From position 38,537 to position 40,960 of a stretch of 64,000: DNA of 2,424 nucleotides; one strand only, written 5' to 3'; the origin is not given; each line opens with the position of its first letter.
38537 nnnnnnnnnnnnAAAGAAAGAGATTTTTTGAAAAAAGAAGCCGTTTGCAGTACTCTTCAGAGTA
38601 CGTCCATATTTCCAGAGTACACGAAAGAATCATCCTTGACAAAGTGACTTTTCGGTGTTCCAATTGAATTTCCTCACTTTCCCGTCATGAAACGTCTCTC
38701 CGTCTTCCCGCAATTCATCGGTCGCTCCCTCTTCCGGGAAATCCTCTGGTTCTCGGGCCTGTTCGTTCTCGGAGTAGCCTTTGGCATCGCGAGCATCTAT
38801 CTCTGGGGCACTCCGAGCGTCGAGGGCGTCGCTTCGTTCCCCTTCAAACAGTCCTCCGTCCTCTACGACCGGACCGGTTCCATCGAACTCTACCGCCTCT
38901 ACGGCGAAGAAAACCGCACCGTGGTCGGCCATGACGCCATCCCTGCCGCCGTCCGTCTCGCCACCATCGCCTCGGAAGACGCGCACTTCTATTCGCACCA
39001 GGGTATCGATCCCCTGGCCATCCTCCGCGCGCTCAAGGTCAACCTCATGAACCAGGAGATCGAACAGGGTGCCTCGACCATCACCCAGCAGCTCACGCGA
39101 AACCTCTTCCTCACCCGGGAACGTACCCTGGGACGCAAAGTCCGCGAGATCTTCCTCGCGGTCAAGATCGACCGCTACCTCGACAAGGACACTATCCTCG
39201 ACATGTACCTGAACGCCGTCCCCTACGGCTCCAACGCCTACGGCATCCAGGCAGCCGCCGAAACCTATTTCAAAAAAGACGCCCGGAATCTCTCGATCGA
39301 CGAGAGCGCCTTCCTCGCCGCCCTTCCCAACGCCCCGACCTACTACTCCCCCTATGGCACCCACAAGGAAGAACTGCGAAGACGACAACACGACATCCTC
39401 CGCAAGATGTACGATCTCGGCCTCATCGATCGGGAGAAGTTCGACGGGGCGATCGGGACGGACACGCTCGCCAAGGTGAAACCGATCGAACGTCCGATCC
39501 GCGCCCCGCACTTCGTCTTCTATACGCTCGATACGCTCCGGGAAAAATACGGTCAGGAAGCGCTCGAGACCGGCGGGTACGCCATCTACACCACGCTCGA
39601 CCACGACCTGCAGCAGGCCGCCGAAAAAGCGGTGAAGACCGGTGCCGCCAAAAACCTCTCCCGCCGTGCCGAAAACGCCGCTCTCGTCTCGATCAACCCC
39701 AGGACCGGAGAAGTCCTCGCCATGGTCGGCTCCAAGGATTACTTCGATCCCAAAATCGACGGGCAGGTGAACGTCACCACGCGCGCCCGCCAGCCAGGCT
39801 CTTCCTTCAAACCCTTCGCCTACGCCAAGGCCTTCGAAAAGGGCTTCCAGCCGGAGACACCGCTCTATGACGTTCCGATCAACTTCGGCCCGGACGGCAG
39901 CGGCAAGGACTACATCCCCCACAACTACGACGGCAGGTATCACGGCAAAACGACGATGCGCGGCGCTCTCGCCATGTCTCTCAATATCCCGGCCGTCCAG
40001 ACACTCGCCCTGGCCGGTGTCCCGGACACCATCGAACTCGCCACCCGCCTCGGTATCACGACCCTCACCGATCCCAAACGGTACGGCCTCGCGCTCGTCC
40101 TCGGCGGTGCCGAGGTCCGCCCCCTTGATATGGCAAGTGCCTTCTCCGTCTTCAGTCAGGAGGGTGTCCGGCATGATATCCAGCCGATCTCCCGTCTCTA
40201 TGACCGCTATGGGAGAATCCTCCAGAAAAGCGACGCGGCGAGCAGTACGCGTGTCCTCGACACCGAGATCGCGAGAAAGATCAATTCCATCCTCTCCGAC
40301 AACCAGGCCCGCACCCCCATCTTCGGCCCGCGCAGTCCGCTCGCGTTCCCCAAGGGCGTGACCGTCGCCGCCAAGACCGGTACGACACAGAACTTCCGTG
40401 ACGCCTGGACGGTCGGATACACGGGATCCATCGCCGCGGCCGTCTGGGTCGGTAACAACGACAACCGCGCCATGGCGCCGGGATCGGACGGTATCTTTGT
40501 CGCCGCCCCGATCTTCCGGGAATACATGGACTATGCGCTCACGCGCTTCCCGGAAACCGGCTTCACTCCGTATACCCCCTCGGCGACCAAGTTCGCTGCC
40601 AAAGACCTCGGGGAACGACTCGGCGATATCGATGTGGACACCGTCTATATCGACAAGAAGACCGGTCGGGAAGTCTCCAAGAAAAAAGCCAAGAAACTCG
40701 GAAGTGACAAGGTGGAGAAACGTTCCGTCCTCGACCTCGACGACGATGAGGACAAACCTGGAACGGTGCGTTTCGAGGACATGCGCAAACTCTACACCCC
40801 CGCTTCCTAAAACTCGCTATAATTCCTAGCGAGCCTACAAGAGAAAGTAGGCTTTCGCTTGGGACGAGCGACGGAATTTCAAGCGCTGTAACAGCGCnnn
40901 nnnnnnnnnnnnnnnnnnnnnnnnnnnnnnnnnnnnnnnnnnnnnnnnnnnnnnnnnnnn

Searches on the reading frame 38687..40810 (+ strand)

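Call 79: search_protein_families(library=pfam, proteins=[window:38687-40810:+], max_evalue=0.00001)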
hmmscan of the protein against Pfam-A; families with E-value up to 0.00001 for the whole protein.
window:38687-40810:+ (707 aa): 2 families
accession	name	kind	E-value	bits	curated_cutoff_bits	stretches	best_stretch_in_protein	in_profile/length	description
PF00912.28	Transgly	-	7e-62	208.4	27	1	73-241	10-177/178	Transglycosylase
PF00905.27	Transpeptidase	-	3.8e-25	89.1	22.1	1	333-615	3-299/299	Penicillin binding protein transpeptidase domain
